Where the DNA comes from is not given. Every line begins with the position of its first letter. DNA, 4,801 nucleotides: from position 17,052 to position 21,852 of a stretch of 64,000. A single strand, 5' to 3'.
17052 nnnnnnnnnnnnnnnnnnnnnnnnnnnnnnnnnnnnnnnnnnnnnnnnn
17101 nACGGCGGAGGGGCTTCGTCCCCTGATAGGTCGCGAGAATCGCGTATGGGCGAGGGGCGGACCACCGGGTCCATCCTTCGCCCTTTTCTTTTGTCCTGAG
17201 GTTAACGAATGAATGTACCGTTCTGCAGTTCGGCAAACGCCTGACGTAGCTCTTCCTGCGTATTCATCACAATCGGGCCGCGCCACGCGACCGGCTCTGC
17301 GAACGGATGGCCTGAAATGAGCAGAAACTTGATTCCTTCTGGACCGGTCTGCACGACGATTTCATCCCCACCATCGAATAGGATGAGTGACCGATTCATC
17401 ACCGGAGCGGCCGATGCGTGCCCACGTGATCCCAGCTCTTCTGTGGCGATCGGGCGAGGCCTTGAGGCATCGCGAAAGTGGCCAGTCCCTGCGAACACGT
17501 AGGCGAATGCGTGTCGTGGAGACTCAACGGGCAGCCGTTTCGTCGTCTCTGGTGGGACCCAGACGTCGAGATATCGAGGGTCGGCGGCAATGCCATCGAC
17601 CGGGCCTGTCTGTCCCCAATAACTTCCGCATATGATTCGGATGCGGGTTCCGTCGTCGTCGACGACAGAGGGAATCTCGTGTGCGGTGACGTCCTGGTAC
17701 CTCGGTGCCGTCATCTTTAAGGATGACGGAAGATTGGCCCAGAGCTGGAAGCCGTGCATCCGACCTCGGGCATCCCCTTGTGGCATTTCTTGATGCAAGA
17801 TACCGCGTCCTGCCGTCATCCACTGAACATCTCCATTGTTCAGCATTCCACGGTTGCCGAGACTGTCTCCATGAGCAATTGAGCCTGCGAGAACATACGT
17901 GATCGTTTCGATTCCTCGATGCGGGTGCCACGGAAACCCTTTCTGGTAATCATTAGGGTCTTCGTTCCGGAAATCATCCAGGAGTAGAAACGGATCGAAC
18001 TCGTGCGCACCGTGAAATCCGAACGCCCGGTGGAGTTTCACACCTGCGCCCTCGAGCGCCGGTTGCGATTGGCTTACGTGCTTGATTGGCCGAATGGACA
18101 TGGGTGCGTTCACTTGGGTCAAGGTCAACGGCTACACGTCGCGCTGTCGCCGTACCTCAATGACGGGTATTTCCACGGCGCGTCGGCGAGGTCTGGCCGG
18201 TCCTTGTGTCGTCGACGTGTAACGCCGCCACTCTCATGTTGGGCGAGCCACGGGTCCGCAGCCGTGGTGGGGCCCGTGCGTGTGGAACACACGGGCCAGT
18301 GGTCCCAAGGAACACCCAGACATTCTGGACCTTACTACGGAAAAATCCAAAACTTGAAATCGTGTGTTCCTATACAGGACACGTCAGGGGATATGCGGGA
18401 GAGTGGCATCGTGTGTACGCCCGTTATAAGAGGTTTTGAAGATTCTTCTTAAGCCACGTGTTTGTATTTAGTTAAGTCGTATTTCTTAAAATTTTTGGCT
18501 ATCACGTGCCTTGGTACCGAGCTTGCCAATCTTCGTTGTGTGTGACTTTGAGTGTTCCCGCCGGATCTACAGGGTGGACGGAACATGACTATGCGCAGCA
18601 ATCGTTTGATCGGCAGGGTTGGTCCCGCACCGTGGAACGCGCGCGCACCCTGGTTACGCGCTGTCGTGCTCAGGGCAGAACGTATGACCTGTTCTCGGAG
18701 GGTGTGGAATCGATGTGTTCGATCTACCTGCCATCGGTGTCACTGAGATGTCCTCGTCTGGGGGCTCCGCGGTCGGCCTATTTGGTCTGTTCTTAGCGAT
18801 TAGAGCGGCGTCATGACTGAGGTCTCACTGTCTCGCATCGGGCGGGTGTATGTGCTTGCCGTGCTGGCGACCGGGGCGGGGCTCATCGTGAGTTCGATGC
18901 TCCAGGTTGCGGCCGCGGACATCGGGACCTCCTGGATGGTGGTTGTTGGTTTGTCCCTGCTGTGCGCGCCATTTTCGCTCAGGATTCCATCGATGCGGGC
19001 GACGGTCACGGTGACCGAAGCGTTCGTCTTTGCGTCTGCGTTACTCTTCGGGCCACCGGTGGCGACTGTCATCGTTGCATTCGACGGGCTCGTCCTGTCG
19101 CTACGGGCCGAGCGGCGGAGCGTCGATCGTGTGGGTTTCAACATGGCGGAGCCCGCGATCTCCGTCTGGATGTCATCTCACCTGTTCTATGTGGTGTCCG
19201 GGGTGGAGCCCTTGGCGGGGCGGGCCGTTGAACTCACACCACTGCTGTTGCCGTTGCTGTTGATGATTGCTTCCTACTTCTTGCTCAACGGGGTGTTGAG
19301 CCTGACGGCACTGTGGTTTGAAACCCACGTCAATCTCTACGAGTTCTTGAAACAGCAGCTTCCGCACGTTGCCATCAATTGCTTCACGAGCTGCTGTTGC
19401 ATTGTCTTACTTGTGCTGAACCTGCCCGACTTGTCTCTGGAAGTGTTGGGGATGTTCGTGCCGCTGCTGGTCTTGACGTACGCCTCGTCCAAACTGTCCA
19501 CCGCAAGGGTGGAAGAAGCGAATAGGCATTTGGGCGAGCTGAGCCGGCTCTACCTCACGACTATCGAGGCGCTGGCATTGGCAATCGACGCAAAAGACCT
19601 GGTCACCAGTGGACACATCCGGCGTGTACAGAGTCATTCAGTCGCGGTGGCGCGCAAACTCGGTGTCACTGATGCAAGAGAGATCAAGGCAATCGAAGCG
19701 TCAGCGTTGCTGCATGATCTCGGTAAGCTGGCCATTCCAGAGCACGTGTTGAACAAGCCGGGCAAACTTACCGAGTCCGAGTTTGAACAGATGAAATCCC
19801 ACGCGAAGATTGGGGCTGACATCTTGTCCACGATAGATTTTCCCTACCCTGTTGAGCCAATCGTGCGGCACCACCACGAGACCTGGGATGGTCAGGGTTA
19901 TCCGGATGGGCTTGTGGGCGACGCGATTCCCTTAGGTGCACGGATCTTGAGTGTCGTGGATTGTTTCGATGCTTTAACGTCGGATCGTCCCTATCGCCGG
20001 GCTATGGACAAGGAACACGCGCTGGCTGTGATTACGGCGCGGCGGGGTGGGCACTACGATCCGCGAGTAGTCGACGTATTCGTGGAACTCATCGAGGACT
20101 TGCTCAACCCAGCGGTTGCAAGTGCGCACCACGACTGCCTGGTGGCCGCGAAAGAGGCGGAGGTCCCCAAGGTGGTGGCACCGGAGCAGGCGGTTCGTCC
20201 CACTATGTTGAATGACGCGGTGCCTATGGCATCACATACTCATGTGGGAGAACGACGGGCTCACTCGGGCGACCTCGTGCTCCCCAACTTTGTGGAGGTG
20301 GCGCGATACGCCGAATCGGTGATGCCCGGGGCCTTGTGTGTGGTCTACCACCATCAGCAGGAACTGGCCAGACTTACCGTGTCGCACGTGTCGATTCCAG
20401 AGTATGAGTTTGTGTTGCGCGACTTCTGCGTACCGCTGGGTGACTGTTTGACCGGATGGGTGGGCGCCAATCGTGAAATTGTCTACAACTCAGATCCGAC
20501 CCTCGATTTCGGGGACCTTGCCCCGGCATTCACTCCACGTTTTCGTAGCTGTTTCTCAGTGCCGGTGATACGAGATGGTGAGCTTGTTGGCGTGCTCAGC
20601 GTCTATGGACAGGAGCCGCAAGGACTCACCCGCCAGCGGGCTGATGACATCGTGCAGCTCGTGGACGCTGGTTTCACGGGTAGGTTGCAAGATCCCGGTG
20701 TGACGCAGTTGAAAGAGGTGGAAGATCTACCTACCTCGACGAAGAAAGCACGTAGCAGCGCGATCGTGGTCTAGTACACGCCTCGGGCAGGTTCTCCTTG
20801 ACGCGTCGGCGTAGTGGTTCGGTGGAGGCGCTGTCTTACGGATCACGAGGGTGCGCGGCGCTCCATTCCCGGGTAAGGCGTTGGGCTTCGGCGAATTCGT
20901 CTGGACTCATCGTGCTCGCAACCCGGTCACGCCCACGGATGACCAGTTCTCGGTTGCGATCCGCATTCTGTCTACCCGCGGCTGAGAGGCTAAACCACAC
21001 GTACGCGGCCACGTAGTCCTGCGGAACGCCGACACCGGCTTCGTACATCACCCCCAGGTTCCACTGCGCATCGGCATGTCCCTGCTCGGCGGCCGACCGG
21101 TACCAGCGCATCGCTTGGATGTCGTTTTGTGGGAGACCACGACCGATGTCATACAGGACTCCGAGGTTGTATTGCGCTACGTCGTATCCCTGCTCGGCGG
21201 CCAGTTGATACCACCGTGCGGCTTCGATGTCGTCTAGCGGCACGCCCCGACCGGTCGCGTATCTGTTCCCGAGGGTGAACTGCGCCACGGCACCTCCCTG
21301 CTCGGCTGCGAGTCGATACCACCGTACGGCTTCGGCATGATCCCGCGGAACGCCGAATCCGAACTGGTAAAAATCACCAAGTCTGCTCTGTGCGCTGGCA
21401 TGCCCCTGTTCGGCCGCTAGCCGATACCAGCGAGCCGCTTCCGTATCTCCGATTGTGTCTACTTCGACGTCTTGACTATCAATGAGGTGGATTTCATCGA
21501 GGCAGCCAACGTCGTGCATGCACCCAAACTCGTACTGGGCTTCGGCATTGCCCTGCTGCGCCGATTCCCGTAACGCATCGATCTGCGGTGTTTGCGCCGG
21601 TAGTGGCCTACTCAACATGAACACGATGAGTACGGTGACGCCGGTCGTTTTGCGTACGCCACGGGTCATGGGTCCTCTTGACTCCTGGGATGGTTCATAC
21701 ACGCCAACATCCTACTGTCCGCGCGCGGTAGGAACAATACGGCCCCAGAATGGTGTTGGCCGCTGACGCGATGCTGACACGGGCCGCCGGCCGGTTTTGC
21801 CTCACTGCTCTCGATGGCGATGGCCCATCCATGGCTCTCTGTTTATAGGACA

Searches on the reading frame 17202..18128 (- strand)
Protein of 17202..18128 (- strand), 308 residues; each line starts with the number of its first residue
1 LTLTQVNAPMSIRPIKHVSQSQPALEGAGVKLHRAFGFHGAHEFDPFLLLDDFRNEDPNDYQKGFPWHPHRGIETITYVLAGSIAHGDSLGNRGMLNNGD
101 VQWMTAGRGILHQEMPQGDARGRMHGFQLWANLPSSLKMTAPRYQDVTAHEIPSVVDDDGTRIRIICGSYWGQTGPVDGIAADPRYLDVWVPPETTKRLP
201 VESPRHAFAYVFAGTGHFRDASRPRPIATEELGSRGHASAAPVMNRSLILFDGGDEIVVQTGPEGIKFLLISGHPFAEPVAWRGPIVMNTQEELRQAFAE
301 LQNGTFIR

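Call 16: search_protein_families(library=pfam, proteins=[window:17202-18128:-], max_evalue=0.001)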
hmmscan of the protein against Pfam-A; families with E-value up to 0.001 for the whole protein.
window:17202-18128:- (308 aa): 2 families
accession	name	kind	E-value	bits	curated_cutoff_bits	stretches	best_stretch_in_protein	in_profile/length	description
PF02678.22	Pirin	-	2.1e-33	115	26.1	1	30-130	2-107/108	Pirin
PF05726.19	Pirin_C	-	4.2e-22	78.9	27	1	186-306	1-102/103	Pirin C-terminal cupin domain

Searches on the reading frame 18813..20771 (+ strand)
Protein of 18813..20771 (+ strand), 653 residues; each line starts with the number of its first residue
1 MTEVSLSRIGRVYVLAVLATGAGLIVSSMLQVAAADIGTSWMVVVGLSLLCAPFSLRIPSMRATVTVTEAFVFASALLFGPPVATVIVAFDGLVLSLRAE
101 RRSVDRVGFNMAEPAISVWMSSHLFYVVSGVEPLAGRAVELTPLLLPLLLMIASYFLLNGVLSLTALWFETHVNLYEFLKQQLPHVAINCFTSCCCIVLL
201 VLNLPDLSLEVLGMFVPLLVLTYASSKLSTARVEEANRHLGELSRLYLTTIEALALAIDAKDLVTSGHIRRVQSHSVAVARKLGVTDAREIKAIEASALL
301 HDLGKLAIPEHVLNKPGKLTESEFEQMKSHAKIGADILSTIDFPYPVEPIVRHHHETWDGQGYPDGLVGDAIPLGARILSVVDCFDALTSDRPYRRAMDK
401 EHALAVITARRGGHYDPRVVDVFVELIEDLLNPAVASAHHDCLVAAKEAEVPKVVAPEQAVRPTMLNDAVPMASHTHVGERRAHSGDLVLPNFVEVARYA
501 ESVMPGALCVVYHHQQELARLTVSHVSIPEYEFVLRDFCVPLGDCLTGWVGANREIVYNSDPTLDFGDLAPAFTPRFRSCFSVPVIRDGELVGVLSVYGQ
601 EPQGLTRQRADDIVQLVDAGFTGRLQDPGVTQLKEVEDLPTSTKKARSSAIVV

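Call 16: search_protein_families(library=pfam, proteins=[window:18813-20771:+], max_evalue=0.001)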
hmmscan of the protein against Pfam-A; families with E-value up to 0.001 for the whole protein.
window:18813-20771:+ (653 aa): 4 families
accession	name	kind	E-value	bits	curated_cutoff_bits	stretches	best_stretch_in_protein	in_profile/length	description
PF13487.12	HD_5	-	1.4e-39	136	27.2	1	258-419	7-170/170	HD domain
PF01966.28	HD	-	7.2e-20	71.9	22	1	267-387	3-115/116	HD domain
PF13185.12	GAF_2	-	4.8e-08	33.7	28.6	1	497-608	12-119/136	GAF domain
PF01590.32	GAF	-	2.6e-05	25.2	22.4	1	541-608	50-117/133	GAF domain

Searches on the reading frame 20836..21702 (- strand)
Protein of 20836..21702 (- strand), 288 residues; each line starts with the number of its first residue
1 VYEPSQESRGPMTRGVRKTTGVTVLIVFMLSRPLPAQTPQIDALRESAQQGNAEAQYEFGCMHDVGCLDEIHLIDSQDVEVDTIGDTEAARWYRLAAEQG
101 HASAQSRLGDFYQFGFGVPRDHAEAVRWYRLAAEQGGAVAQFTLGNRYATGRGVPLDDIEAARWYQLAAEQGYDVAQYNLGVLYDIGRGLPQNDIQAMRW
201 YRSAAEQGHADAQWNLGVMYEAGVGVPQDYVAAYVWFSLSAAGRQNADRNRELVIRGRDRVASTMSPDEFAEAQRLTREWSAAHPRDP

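Call 16: search_protein_families(library=pfam, proteins=[window:20836-21702:-], max_evalue=0.001)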
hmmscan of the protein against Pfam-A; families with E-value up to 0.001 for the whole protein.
window:20836-21702:- (288 aa): 1 family
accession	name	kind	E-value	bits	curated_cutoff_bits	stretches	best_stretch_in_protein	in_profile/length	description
PF08238.18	Sel1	-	3.3e-45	151.4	30.7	4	102-136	1-35/36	Sel1 repeat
